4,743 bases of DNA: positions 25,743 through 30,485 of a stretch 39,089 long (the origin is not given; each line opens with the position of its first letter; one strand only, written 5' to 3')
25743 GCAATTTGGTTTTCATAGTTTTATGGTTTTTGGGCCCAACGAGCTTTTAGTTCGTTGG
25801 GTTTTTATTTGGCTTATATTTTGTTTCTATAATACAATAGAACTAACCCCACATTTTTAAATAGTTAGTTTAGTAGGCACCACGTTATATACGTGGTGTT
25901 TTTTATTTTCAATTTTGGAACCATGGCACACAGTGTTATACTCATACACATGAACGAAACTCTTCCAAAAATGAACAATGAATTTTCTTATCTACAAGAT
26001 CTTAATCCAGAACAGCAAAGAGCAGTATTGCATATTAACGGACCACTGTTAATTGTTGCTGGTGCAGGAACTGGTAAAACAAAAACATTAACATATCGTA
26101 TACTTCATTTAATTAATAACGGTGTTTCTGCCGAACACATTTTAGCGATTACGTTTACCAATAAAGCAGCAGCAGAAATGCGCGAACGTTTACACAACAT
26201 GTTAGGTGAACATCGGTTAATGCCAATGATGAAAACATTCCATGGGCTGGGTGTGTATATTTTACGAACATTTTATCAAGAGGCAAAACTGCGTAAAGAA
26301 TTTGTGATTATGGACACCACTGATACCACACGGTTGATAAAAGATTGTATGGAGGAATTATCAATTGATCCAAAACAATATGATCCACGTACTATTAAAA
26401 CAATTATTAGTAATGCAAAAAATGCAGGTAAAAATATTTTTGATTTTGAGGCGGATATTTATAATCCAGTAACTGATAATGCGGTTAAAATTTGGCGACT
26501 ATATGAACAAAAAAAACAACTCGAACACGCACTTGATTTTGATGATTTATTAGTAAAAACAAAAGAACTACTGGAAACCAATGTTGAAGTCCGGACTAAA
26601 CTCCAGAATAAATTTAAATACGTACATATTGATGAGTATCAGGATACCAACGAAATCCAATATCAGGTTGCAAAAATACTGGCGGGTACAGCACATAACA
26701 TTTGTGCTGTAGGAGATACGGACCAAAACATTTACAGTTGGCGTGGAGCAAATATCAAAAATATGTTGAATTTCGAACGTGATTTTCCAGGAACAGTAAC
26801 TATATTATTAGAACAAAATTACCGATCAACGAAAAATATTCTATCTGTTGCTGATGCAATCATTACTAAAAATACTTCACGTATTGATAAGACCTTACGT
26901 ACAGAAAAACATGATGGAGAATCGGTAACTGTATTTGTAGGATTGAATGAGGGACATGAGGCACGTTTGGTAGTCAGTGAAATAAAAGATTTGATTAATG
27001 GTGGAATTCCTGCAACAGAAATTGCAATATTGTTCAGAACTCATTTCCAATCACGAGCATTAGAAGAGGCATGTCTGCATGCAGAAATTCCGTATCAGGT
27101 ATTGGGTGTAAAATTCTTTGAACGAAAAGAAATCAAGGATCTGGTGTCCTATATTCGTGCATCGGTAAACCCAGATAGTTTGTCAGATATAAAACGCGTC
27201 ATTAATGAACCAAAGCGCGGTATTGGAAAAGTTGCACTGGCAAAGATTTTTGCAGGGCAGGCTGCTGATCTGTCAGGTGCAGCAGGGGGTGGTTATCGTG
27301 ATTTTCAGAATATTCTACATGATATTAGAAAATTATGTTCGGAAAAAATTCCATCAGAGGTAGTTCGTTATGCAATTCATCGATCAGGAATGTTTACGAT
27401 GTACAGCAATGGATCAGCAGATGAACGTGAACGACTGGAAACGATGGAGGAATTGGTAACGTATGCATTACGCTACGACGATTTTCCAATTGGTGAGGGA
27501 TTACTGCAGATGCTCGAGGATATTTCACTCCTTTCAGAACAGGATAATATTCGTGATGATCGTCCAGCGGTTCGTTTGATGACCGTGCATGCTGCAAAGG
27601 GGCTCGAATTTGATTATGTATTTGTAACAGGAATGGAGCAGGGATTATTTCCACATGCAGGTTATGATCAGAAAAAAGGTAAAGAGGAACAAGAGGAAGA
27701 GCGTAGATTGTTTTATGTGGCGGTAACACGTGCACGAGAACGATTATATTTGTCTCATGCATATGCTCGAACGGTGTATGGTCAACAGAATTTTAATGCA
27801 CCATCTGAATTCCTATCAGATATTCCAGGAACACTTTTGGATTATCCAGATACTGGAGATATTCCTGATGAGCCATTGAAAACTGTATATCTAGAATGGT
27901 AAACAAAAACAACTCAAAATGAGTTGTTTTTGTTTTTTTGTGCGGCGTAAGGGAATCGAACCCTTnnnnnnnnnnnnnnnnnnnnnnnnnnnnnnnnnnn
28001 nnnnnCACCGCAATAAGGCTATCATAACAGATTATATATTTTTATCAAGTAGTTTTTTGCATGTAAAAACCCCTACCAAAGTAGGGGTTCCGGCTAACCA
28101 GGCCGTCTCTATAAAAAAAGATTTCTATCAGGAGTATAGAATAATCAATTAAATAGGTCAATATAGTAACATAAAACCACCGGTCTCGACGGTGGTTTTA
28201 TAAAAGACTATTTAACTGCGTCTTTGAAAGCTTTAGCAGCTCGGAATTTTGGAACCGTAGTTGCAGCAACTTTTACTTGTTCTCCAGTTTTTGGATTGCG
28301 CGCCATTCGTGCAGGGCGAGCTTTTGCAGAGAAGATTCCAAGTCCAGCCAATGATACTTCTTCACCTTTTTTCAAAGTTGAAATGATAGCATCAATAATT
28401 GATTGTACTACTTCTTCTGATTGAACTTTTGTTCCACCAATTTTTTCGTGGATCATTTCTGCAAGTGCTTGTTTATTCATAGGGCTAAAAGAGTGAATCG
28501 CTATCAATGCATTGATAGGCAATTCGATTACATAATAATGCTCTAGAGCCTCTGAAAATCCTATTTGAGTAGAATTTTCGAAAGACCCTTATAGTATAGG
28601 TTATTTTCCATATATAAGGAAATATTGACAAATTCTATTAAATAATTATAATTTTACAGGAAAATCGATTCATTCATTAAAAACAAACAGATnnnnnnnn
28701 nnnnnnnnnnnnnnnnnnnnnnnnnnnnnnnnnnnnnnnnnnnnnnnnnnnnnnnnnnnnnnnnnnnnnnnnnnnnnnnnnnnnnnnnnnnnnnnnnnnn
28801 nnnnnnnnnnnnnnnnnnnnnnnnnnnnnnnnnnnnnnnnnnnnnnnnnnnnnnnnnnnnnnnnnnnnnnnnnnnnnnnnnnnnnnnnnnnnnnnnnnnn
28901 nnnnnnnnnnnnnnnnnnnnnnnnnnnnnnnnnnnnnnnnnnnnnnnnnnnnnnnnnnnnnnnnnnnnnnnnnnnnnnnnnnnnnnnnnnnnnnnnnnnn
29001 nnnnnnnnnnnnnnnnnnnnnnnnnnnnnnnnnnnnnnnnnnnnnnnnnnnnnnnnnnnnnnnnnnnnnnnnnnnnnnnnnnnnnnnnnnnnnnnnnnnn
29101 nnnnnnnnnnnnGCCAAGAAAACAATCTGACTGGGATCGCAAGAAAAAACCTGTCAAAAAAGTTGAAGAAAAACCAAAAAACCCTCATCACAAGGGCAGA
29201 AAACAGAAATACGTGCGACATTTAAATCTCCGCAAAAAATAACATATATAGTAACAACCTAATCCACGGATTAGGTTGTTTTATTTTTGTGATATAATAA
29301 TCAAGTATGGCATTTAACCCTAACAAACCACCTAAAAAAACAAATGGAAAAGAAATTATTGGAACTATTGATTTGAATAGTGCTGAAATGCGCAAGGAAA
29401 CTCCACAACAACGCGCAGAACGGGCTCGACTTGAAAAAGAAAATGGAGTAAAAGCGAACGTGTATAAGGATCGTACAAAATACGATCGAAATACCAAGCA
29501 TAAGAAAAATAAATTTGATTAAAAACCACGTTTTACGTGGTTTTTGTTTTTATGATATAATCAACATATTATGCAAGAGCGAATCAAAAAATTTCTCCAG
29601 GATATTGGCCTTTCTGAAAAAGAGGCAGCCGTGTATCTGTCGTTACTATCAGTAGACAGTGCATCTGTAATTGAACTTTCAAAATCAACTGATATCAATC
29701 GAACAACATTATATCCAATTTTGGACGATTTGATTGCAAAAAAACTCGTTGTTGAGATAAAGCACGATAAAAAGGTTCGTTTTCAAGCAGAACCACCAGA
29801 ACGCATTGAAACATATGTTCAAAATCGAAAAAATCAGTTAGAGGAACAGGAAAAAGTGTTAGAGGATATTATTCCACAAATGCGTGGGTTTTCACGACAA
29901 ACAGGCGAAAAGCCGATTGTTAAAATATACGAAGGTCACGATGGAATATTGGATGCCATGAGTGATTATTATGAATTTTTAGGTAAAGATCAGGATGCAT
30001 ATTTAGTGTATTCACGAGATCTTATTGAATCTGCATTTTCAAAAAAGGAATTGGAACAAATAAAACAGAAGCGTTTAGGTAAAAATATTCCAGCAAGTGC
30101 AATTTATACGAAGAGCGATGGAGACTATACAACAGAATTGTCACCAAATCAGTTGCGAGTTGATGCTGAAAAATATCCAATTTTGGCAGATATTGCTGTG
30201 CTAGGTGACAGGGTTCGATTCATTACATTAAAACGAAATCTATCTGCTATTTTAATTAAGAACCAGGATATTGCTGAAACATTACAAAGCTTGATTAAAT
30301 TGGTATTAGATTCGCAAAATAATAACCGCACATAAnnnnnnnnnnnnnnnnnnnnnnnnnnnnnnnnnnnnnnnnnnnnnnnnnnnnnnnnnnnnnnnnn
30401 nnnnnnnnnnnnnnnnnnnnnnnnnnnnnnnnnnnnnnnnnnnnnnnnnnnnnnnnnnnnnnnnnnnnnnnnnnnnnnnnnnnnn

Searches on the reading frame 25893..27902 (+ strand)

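Call 8: search_protein_families(library=pfam, proteins=[window:25893-27902:+], max_evalue=0.01)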
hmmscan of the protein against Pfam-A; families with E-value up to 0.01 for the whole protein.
window:25893-27902:+ (669 aa): 9 families
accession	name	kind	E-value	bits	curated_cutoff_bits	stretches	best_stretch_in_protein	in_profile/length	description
PF00580.27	UvrD-helicase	-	2.5e-88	296.7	23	1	37-299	1-271/271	UvrD/REP helicase N-terminal domain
PF13361.12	UvrD_C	-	2e-65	222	25.6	1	304-622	1-347/350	UvrD-like helicase C-terminal domain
PF13245.12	AAA_19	-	1.7e-23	83.7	25.1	1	42-282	2-132/134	AAA domain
PF13538.12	UvrD_C_2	-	7e-13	48.7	27.4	2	599-620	28-51/52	UvrD-like helicase C-terminal domain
PF13604.12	AAA_30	-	8.9e-07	29.3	27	1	37-100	2-66/191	AAA domain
PF01443.25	Viral_helicase1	-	1.7e-05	25.2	21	0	562-619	179-225/228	Viral superfamily 1 RNA helicase core domain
PF13086.12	AAA_11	-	6.6e-05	23.2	27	1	37-130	2-93/257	AAA domain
PF13087.12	AAA_12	-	0.00015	21.8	27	0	555-619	134-189/195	AAA domain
PF00270.35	DEAD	-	0.0017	18.6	26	0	39-106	2-71/167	DEAD/DEAH box helicase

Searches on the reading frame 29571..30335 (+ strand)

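Call 13: search_protein_families(library=pfam, proteins=[window:29571-30335:+], max_evalue=0.01)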
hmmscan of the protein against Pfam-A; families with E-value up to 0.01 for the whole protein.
window:29571-30335:+ (254 aa): 2 families
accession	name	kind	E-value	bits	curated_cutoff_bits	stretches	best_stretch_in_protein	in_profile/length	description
PF01978.25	TrmB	-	1.1e-11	44.8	25.6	1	9-77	1-68/68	Sugar-specific transcriptional regulator TrmB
PF03551.20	PadR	-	0.0085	16.5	27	0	37-67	23-54/75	Transcriptional regulator PadR-like family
